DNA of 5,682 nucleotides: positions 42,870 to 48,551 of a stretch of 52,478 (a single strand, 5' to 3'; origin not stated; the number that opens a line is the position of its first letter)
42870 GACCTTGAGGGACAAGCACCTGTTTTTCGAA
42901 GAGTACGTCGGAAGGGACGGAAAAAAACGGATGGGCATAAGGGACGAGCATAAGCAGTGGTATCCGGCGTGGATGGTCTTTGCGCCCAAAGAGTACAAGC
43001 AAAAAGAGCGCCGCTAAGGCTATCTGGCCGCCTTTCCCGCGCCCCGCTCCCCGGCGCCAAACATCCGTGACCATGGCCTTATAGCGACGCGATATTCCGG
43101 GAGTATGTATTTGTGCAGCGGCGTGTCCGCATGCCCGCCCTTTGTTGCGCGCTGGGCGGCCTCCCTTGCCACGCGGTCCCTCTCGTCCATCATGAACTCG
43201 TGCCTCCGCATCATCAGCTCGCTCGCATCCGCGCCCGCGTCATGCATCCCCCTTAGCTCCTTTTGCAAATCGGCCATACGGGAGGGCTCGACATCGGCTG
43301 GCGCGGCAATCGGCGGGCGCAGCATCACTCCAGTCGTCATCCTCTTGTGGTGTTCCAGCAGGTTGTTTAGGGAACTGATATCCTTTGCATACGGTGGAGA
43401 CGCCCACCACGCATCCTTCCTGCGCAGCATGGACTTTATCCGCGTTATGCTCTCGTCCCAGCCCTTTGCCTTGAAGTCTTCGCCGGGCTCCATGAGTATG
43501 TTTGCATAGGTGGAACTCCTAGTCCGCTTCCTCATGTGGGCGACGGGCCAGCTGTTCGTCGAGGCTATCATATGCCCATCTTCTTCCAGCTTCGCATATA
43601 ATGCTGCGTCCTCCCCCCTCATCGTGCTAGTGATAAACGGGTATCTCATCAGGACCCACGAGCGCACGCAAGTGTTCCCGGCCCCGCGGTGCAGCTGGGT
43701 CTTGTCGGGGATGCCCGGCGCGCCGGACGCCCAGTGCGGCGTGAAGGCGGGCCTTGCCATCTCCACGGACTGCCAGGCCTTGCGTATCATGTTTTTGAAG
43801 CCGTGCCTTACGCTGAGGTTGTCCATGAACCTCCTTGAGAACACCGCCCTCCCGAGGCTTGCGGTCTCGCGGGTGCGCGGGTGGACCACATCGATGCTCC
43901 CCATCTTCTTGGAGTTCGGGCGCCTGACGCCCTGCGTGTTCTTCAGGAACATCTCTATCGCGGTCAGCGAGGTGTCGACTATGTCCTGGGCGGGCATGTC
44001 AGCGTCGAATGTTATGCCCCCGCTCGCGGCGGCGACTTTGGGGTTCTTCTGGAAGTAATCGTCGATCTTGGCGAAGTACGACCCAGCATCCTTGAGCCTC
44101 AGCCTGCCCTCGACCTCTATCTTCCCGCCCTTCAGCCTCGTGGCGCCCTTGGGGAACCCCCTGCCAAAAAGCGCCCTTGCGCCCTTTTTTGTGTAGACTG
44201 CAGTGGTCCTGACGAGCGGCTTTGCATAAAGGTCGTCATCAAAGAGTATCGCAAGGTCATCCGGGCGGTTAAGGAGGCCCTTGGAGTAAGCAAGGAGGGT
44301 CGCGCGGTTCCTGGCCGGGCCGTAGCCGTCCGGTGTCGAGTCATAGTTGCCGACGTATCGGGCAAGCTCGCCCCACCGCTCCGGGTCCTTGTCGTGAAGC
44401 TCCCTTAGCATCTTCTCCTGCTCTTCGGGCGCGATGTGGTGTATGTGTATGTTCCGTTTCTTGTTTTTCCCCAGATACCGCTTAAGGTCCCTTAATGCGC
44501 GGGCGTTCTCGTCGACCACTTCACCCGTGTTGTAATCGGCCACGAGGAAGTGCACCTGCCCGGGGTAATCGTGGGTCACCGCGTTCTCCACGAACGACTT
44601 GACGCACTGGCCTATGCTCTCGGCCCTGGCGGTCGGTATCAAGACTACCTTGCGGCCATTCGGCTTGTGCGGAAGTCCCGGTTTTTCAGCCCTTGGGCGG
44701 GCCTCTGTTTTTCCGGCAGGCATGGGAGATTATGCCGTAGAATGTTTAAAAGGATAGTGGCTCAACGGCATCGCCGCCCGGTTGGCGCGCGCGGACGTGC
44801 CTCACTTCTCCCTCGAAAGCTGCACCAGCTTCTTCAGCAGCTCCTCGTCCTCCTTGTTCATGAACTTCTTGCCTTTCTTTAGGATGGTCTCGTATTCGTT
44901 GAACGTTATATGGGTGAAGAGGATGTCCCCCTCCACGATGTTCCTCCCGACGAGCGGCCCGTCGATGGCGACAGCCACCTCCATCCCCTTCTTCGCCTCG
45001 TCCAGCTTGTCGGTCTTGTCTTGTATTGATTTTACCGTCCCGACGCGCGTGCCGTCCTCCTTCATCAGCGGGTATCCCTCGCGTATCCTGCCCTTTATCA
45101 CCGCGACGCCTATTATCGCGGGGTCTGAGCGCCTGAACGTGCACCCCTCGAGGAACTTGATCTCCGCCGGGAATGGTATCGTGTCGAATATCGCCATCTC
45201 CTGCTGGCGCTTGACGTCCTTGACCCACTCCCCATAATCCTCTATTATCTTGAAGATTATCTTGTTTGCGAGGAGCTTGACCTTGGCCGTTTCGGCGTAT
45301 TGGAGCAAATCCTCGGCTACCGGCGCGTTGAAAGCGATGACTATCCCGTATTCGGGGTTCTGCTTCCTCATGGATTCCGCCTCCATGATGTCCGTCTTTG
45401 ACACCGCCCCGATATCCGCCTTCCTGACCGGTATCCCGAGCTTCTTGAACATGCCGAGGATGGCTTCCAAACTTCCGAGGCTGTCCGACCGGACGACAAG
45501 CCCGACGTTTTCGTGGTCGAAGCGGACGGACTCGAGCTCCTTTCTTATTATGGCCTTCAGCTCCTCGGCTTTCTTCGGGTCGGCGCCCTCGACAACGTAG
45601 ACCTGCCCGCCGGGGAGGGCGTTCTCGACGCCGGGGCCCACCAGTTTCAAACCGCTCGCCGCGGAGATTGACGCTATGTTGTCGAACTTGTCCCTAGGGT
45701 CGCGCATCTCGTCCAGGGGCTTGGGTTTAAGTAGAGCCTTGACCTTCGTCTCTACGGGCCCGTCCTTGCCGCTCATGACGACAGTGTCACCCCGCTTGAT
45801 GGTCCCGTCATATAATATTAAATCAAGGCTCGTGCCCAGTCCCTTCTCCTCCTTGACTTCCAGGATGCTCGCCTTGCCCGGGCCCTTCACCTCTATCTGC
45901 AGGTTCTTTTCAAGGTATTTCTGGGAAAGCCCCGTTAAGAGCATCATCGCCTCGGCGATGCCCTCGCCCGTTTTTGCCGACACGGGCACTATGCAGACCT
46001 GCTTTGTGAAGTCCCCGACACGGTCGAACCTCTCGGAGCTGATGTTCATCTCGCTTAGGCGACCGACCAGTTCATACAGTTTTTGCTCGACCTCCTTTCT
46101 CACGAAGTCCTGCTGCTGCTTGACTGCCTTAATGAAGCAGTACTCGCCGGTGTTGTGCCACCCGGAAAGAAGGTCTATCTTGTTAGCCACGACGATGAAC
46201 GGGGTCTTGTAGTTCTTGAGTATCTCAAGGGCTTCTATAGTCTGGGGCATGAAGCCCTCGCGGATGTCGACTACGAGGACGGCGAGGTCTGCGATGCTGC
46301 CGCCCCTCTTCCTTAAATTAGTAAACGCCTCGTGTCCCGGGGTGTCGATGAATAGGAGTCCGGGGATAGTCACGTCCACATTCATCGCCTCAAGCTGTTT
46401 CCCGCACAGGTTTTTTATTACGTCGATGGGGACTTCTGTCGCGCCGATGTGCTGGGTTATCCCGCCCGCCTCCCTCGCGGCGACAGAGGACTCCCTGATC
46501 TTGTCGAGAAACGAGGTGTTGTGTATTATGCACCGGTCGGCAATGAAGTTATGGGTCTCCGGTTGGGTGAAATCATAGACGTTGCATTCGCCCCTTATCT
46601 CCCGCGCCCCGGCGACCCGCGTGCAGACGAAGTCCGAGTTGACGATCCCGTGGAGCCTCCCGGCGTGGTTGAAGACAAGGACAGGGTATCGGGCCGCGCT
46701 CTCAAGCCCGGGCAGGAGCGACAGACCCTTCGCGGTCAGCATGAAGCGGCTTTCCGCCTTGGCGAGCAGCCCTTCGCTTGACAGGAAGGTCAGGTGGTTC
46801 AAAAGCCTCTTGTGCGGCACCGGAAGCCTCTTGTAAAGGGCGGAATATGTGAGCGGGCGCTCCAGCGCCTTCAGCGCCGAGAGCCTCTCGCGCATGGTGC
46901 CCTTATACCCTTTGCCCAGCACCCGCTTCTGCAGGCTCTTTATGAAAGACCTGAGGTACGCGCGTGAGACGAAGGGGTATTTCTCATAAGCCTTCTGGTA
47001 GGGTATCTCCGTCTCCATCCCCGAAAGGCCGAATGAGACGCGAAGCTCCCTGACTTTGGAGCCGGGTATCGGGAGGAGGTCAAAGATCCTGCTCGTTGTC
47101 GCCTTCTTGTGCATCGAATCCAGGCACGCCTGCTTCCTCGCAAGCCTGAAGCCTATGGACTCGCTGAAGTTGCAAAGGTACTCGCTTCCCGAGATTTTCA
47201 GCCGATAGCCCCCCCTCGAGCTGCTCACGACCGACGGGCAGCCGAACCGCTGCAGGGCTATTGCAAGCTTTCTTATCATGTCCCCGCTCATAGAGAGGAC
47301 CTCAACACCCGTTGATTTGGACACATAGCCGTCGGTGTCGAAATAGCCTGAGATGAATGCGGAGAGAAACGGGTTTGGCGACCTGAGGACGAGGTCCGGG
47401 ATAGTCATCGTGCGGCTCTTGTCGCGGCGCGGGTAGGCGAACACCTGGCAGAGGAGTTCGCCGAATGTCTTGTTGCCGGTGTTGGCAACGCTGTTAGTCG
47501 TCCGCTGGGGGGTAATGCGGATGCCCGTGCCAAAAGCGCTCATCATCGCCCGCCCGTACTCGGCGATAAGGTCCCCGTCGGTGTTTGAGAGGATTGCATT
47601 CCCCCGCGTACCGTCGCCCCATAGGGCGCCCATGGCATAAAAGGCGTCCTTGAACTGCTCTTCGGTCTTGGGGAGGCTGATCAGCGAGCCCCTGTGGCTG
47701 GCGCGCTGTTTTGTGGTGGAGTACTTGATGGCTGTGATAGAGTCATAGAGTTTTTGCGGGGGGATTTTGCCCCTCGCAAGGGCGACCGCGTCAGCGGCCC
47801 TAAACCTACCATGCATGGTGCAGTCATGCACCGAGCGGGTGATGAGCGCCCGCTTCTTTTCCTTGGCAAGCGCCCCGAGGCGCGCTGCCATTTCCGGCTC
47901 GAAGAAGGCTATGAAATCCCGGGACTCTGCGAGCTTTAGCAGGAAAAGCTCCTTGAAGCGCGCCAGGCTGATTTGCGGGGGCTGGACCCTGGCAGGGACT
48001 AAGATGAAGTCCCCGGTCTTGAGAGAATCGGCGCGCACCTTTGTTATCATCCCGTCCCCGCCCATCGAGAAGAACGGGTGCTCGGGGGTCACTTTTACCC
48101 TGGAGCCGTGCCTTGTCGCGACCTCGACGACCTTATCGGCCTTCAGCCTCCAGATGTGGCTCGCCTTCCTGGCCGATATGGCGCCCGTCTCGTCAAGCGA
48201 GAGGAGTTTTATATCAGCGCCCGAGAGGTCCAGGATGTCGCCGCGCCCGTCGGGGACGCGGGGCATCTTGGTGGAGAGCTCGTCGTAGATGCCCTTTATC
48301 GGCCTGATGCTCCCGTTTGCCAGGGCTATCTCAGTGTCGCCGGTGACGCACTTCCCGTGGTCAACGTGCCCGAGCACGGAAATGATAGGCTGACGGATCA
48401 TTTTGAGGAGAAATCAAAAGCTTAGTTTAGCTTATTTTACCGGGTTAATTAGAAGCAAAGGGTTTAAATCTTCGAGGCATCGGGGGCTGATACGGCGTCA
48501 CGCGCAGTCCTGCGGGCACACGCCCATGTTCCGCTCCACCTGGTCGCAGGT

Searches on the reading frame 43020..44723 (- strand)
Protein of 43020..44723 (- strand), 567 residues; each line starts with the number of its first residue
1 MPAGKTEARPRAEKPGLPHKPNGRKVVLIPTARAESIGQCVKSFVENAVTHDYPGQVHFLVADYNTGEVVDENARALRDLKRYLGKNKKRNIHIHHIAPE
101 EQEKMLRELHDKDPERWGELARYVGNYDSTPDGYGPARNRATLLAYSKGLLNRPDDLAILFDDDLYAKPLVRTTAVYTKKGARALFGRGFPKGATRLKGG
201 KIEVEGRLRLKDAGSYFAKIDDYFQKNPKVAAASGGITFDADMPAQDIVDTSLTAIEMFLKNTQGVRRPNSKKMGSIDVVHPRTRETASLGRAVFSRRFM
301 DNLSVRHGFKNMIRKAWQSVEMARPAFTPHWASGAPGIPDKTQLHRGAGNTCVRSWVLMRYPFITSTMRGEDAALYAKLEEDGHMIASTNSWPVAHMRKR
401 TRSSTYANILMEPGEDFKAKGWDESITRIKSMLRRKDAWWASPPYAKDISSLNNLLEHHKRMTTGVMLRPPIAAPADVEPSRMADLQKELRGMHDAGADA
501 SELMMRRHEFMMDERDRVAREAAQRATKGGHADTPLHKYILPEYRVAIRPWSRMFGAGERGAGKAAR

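Call 15: search_protein_families(library=pfam, proteins=[window:43020-44723:-], max_evalue=0.001)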
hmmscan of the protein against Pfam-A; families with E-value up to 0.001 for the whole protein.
window:43020-44723:- (567 aa): 0 families

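Call 97: search_protein_families(library=pfam, proteins=[window:43020-44723:-], max_evalue=0.01)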
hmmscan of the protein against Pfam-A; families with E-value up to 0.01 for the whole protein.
window:43020-44723:- (567 aa): 1 family
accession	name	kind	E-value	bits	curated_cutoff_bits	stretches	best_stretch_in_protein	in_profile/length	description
PF19787.4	DUF6271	-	0.0085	15.5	25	0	29-148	7-118/434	Family of unknown function (DUF6271)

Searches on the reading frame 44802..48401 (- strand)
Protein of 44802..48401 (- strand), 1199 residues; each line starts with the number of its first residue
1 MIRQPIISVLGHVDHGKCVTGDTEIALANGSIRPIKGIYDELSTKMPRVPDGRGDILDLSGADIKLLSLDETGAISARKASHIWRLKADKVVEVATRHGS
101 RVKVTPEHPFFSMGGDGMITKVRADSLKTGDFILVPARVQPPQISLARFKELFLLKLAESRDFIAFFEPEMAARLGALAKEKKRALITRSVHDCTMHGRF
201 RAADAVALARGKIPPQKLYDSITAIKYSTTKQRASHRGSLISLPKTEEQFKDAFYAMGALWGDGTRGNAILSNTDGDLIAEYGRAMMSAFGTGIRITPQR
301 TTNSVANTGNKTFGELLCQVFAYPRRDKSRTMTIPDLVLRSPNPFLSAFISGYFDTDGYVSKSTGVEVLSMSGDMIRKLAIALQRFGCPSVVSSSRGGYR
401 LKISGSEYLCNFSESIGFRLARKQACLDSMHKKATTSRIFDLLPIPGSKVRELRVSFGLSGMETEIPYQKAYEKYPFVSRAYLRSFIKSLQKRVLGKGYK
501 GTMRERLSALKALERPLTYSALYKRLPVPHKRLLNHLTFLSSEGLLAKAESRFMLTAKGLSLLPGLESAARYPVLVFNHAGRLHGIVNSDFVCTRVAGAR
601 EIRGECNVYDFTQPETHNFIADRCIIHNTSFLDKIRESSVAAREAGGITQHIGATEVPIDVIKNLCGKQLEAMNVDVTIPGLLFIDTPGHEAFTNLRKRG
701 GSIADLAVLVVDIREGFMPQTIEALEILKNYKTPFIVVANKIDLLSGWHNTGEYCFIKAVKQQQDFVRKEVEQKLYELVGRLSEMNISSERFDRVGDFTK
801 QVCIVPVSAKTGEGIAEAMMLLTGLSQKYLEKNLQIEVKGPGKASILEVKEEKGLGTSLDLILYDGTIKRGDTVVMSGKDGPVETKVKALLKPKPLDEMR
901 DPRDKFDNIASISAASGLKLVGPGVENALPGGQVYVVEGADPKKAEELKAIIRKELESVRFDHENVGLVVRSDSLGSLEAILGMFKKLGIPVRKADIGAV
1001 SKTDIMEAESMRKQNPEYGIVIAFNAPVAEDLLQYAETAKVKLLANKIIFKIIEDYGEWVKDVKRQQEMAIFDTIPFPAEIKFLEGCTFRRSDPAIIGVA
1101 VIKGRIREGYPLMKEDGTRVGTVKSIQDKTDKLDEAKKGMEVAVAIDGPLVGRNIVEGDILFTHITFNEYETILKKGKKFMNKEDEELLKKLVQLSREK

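Call 15: search_protein_families(library=pfam, proteins=[window:44802-48401:-], max_evalue=0.001)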
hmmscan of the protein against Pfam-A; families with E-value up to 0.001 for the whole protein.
window:44802-48401:- (1199 aa): 8 families
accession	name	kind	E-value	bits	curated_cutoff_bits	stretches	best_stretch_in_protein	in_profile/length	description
PF14578.12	GTP_EFTU_D4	-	4.6e-31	107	23.8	1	1078-1161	2-85/86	Elongation factor Tu domain 4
PF00009.33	GTP_EFTU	-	5.7e-29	101.5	26.5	1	641-822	48-182/188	Elongation factor Tu GTP binding domain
PF14890.11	Intein_splicing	-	1.4e-20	74.1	35.8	1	56-628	15-155/155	Intein splicing domain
PF11987.13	IF-2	-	2.5e-16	60.1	27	1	953-1056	13-116/117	Translation-initiation factor 2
PF14528.11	LAGLIDADG_3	-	5.8e-13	49.3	22.5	1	346-417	3-82/82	LAGLIDADG-like domain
PF03144.31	GTP_EFTU_D2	-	1.7e-07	32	30.3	1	860-931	5-69/73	Elongation factor Tu domain 2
PF03029.23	ATP_bind_1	-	8e-05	23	27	1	654-817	67-229/240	Conserved hypothetical ATP binding protein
PF01926.29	MMR_HSR1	-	0.00017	22.1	21.9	1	669-741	47-113/113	50S ribosome-binding GTPase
